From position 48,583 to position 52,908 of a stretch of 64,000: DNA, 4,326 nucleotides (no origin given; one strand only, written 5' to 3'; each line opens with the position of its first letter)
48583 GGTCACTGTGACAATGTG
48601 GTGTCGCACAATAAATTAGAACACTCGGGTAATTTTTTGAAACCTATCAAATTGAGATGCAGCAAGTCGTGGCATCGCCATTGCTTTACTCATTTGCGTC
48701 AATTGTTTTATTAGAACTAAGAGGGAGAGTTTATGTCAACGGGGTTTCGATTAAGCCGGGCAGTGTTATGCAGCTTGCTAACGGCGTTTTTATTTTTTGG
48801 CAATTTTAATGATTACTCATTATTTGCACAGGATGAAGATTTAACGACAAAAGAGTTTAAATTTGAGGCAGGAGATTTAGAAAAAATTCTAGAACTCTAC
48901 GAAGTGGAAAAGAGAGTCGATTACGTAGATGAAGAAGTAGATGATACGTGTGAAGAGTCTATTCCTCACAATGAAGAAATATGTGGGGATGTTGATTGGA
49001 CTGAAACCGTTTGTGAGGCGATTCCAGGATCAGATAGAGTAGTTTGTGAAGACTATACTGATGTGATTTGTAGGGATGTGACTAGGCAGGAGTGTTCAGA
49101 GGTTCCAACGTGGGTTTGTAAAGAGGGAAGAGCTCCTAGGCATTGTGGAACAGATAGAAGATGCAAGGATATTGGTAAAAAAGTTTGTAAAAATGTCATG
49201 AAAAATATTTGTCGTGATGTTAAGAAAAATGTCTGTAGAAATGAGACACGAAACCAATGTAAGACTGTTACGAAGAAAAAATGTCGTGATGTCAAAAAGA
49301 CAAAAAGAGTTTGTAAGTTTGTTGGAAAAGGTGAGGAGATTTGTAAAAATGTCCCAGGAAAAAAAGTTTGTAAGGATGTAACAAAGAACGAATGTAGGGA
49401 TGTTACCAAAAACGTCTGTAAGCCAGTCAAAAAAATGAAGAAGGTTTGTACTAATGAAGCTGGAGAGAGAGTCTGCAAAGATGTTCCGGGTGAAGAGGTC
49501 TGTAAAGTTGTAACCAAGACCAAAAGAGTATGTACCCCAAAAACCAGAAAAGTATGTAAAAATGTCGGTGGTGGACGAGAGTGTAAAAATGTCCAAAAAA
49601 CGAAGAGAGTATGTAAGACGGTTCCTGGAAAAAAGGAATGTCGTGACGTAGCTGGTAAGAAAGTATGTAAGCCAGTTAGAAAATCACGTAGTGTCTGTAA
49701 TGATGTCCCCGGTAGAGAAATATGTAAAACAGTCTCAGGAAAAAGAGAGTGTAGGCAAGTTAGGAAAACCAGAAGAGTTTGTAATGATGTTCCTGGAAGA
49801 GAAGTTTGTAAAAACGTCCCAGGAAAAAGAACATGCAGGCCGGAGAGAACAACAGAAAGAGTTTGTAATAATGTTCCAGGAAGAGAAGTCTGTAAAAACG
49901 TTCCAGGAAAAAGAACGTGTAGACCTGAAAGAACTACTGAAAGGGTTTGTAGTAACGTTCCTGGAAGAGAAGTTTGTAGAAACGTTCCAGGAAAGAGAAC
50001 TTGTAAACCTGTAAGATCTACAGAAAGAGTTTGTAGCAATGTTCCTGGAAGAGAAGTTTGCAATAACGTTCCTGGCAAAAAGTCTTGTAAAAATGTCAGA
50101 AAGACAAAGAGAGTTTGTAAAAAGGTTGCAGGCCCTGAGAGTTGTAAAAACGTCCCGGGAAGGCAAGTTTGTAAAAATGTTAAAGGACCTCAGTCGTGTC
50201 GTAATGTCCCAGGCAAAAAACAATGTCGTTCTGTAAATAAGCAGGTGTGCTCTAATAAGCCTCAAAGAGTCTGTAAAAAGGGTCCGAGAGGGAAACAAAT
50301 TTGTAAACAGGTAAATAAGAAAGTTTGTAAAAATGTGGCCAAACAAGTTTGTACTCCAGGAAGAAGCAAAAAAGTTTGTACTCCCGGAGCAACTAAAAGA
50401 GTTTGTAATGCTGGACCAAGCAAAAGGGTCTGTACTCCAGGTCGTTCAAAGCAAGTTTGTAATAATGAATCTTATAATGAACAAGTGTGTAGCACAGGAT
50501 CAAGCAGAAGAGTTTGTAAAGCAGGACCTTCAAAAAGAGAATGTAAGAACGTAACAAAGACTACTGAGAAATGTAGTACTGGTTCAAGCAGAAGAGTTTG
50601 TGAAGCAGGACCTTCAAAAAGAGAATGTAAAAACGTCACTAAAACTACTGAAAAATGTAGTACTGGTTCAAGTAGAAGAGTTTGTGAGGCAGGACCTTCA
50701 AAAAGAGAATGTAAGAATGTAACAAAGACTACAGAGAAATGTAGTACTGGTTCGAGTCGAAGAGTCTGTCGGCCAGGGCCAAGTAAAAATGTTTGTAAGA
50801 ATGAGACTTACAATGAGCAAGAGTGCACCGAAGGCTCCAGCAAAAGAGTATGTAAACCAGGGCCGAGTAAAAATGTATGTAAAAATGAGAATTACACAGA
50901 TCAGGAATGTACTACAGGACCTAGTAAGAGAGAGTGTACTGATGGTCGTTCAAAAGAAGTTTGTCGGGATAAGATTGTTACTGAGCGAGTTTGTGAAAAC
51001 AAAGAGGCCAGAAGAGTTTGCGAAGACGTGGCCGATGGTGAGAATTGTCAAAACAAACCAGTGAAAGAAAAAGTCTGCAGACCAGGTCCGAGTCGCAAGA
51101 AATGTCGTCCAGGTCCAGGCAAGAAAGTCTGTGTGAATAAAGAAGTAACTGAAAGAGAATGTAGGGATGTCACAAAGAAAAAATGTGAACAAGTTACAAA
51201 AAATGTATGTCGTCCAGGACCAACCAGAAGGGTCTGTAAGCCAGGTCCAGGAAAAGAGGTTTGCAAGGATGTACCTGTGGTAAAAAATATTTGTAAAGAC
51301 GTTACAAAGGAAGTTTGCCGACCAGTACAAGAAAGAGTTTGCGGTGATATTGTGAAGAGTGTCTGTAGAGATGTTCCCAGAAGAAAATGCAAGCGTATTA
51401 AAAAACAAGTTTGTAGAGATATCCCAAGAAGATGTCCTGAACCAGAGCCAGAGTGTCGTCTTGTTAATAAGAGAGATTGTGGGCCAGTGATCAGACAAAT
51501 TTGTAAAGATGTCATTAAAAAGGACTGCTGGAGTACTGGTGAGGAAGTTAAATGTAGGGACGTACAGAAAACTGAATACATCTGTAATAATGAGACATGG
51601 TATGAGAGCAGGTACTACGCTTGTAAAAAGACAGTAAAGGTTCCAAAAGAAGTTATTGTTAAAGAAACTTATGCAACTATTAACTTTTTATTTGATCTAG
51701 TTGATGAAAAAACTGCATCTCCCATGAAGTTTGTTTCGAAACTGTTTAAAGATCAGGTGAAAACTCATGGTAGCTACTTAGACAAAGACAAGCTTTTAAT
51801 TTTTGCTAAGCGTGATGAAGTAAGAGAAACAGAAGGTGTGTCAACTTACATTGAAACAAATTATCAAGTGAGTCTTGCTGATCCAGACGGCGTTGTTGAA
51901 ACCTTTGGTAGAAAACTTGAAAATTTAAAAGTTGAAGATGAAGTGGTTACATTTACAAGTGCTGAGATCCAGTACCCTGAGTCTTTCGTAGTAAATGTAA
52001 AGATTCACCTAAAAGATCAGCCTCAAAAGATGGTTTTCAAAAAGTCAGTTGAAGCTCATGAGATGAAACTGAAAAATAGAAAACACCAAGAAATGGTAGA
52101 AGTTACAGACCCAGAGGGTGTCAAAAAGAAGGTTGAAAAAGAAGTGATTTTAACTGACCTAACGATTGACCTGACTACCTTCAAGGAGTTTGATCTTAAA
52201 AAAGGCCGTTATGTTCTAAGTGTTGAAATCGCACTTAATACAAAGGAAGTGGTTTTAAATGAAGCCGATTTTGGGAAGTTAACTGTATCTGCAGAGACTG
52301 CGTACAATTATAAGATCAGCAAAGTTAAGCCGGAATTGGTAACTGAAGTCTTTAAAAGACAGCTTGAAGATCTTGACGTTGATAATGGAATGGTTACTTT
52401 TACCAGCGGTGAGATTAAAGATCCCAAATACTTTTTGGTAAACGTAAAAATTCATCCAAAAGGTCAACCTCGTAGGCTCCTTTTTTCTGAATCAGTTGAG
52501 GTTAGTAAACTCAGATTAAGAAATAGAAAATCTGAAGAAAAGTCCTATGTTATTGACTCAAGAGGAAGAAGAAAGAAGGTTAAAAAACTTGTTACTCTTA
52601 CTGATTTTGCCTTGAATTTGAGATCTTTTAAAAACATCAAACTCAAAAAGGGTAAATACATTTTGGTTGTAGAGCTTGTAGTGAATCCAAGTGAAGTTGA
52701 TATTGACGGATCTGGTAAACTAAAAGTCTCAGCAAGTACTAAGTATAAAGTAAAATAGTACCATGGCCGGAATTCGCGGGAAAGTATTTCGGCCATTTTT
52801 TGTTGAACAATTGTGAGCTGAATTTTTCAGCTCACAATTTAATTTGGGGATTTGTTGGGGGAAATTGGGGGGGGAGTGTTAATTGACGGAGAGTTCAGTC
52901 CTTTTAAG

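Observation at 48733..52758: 1341-aa secreted Cys/Lys-rich protein built from degenerate about 20-aa C-x-x-VPG-x-x-x-C repeats, plus a C-terminal duplicated non-Cys domain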

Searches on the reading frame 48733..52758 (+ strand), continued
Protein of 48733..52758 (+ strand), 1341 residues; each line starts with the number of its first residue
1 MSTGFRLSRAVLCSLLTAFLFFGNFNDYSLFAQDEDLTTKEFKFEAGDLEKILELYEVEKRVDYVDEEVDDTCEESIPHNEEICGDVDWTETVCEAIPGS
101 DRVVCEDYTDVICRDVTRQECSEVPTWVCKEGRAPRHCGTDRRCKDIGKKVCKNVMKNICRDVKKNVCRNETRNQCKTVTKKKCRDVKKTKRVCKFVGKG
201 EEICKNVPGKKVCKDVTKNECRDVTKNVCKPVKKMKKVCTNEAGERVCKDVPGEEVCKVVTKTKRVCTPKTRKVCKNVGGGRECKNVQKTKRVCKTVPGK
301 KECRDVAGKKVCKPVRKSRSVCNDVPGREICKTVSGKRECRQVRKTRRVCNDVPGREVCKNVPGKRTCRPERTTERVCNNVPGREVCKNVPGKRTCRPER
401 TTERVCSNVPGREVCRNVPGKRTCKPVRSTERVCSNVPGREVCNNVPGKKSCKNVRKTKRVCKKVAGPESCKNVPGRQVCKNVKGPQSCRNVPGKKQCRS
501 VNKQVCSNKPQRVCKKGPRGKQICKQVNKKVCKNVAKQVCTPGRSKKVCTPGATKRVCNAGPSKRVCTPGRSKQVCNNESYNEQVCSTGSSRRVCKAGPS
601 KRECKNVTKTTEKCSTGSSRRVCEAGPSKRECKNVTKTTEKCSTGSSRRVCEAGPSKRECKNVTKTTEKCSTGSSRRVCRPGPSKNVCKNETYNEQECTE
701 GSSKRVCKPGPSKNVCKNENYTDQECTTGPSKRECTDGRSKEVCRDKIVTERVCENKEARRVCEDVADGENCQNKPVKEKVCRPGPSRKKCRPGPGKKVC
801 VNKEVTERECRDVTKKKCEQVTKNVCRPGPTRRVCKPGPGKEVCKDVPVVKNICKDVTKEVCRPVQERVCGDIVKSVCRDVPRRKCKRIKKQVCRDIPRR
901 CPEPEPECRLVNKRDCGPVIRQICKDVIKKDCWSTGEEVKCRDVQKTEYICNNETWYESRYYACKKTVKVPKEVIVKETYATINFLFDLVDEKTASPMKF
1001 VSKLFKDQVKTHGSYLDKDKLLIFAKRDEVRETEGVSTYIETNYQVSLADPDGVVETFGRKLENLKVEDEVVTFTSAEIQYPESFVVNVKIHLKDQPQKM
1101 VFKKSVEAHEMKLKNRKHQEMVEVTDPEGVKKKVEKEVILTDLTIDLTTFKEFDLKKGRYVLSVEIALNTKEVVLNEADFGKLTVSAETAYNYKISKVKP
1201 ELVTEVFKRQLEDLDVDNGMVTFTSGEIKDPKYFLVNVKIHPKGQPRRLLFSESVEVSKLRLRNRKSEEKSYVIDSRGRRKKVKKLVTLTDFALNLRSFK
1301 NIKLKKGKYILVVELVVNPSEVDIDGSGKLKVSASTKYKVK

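Call 75: fold_search(model_id=the predicted structure, library=pdb)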
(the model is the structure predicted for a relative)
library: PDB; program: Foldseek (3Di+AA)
matches with E <= 10: 1027; with E <= 0.001: 1
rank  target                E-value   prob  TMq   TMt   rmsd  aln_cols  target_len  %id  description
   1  6psn_A                5.7e-05  0.99  0.17  0.13  38.7       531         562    7  Anthrax toxin protective antigen channels bound to lethal factor (released 2020-03-04)
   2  6xxn_H                1.3e-03  1.00  0.16  0.38   8.5       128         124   14  Crystal structure of NB7, a nanobody targeting prostate specific membrane antigen (released 2020-06-10)
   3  9mtm_M                1.6e-03  1.00  0.15  0.35   7.6       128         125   14  Structure of porcine Fab 24-1G28 in complex with influenza H1N1 A/Hawaii/70/2019 hemagglutinin (released 2025-09-24)
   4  7lx5_C                2.0e-03  1.00  0.15  0.32   8.7       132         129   14  The SARS-CoV-2 spike protein receptor binding domain bound to neutralizing nanobodies WNb 2 and WNb 10 (released 2021-05-05)
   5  6xxn_D                2.4e-03  1.00  0.16  0.38   8.5       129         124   14  Crystal structure of NB7, a nanobody targeting prostate specific membrane antigen (released 2020-06-10)
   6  8r8d_E                2.9e-03  1.00  0.16  0.36   7.0       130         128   11  Cryo-EM structure of coagulation factor beta-XIIa in complex with the garadacimab Fab fragment (symmetric dimer) (released 2023-12-13)
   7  6cvk_A                2.9e-03  0.97  0.16  0.24  19.0       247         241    8  Hepatitis B e-antigen in complex with scFv e13 (released 2018-08-29)
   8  9g5z_C                3.1e-03  1.00  0.14  0.36   7.7       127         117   12  Nanobody-mediated activation and inhibition of Staphylococcus aureus MazF (released 2024-07-24)
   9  8q7s_F                3.5e-03  1.00  0.15  0.35   8.8       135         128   16  Crystal structure of the SARS-CoV-2 RBD (Wuhan) with neutralizing VHHs Ma6F06 and Re21H01 (released 2023-12-20)
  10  7rxc_N                3.7e-03  1.00  0.15  0.35   7.1       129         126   12  CryoEM structure of KDELR with Legobody (released 2021-10-06)
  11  6jb8_A                4.1e-03  1.00  0.15  0.34   9.0       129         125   14  Crystal structure of nanobody D3-L11 in complex with hen egg-white lysozyme (released 2019-11-06)
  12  8rj7_H                4.5e-03  1.00  0.15  0.34   7.7       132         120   14  The crystal structure of the SARS-CoV-2 receptor binding domain in complex with the neutralizing nanobody 1.29 (released 2024-11-27)
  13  8cyj_C                4.9e-03  0.99  0.14  0.30   9.5       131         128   11  RBD of SARS-CoV-2 Spike protein in complex with pan-sarbecovirus nanobodies 2-10, 2-67, 2-62 and 1-25 (released 2022-07-06)
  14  8t8i_A                5.4e-03  0.99  0.15  0.32   8.9       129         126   13  Structure of VHH-Fab complex with engineered Elbow FNQIKG, Crystal Kappa and SER substitutions (released 2023-11-29)
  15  5o0w_E                5.4e-03  0.99  0.14  0.31  13.8       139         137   13  Crystal structure of the complex between Nb474 and Trypanosoma congolense fructose-1,6-bisphosphate aldolase (released 2017-09-27)
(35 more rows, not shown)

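Call 78: find_encoding_contigs(protein=window:48733-52758:+, flank=3000, max_places=3)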
Protein window:48733-52758:+ (1341 aa): 4 contigs read that carry it; 3 places shown.
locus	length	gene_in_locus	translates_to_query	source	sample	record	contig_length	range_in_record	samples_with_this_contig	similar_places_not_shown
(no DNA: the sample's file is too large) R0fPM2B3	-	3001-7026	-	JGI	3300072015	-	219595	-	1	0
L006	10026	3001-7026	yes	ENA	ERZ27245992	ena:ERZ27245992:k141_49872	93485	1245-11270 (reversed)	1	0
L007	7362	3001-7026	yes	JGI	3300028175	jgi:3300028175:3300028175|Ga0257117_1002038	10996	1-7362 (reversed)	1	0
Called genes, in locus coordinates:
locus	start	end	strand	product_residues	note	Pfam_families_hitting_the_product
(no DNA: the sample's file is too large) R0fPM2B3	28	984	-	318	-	-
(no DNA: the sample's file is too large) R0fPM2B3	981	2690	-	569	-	PF13583:Reprolysin_4, PF13688:Reprolysin_5, PF13582:Reprolysin_3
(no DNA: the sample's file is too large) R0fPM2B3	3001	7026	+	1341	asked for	-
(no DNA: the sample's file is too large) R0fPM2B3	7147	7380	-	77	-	-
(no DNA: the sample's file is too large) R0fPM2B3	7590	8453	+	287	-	PF13560:HTH_31, PF01381:HTH_3, PF14394:DUF4423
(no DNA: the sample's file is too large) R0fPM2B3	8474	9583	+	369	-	-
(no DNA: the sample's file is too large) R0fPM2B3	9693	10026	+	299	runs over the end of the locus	PF13673:Acetyltransf_10 (faint), PF00583:Acetyltransf_1 (weak), PF13508:Acetyltransf_7 (weak)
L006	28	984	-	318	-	-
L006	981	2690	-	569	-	PF13583:Reprolysin_4, PF13688:Reprolysin_5, PF13582:Reprolysin_3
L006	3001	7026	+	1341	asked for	-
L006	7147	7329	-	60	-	-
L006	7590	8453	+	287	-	PF13560:HTH_31, PF01381:HTH_3, PF14394:DUF4423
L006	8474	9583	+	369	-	-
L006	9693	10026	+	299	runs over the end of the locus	PF13673:Acetyltransf_10 (faint), PF00583:Acetyltransf_1 (weak), PF13508:Acetyltransf_7 (weak)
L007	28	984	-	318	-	-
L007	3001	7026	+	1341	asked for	-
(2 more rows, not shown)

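Call 84: fold_search(model_id=the predicted structure, library=viral)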
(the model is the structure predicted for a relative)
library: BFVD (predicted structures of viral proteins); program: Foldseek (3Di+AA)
matches with E <= 10: 526; with E <= 0.001: 0
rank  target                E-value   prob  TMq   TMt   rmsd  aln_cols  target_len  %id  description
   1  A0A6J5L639            1.0e-03  0.96  0.12  0.09  43.8       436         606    9  PA14 domain containing protein (Fragment) [uncultured Caudovirales phage]
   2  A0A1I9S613            2.5e-03  0.94  0.20  0.19  37.8       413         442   10  (no name in the UniProt tables at hand)
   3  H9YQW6                7.6e-03  1.00  0.17  0.48   6.7       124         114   12  (no name in the UniProt tables at hand)
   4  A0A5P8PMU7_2          7.6e-03  0.18  0.10  0.05  52.6       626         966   11  Virion-associated protein [Stenotrophomonas phage Moby]
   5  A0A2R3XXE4            1.1e-02  0.93  0.10  0.11  30.8       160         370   19  Uncharacterized protein [Human betaherpesvirus 6]
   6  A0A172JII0            1.9e-02  0.69  0.18  0.09  37.2       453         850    9  Uncharacterized protein [Bacillus phage AR9]
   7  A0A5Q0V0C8            2.0e-02  0.21  0.13  0.08  40.4       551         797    9  (no name in the UniProt tables at hand)
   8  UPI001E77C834         2.3e-02  0.69  0.14  0.26  21.0       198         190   12  (no name look-up for this kind of identifier)
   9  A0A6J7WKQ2            2.6e-02  0.99  0.16  0.43   6.8       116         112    9  Uncharacterized protein [uncultured Caudovirales phage]
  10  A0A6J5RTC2            3.0e-02  0.99  0.16  0.40   6.1       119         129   12  Uncharacterized protein [uncultured Caudovirales phage]
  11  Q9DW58                4.3e-02  0.57  0.17  0.20  12.0       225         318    9  Pr137 [Rat cytomegalovirus (strain Maastricht)]
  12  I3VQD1                4.7e-02  0.84  0.17  0.20  11.8       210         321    8  B148 [miniopterid betaherpesvirus 1]
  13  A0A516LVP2            5.2e-02  0.97  0.20  0.25   6.2       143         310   12  (no name in the UniProt tables at hand)
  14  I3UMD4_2              5.5e-02  0.94  0.20  0.11  10.4       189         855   10  Tail protein [Colwellia phage 9A]
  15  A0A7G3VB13            5.7e-02  0.99  0.17  0.23   6.0       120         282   12  (no name in the UniProt tables at hand)
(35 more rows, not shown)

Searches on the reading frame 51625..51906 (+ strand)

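Call 71: search_protein_families(library=pfam, proteins=[window:51625-51906:+], max_evalue=1)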
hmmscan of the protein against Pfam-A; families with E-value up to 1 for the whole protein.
window:51625-51906:+ (94 aa): 1 family
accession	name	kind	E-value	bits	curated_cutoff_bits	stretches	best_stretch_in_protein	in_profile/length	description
PF04494.20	TFIID_NTD2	-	0.1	13.3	22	1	23-85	42-103/133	WD40 associated region in TFIID subunit, NTD2 domain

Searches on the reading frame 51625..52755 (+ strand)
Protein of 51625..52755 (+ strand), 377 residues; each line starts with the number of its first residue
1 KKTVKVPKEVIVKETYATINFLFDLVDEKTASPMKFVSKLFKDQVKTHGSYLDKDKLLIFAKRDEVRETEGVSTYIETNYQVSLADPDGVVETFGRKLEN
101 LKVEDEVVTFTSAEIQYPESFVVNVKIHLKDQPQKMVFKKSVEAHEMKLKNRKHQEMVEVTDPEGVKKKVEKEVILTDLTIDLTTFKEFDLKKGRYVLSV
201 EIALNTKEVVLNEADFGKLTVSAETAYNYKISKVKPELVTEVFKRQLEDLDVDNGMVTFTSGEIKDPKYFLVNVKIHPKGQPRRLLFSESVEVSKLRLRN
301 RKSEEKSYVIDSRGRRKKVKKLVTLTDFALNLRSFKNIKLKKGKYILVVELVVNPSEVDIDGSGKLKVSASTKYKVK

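Call 12: search_protein_families(library=pfam, proteins=[window:51625-52755:+], max_evalue=10)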
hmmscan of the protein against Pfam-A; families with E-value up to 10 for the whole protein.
window:51625-52755:+ (377 aa): 4 families
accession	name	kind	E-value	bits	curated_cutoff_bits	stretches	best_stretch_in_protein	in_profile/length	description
PF18539.7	DUF5625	-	3.8e-05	24.4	26.9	2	121-203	55-114/131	Domain of unknown function (DUF5625)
PF03418.19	Peptidase_A25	-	0.029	13.8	27.8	1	142-206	2-66/353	Germination protease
PF04234.18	CopC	-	0.081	14.4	23.3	0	138-202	26-76/92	CopC domain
PF24471.1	KH_DEAH11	-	2.4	8.3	27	0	90-110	18-38/70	DEAH11-like, KH-domain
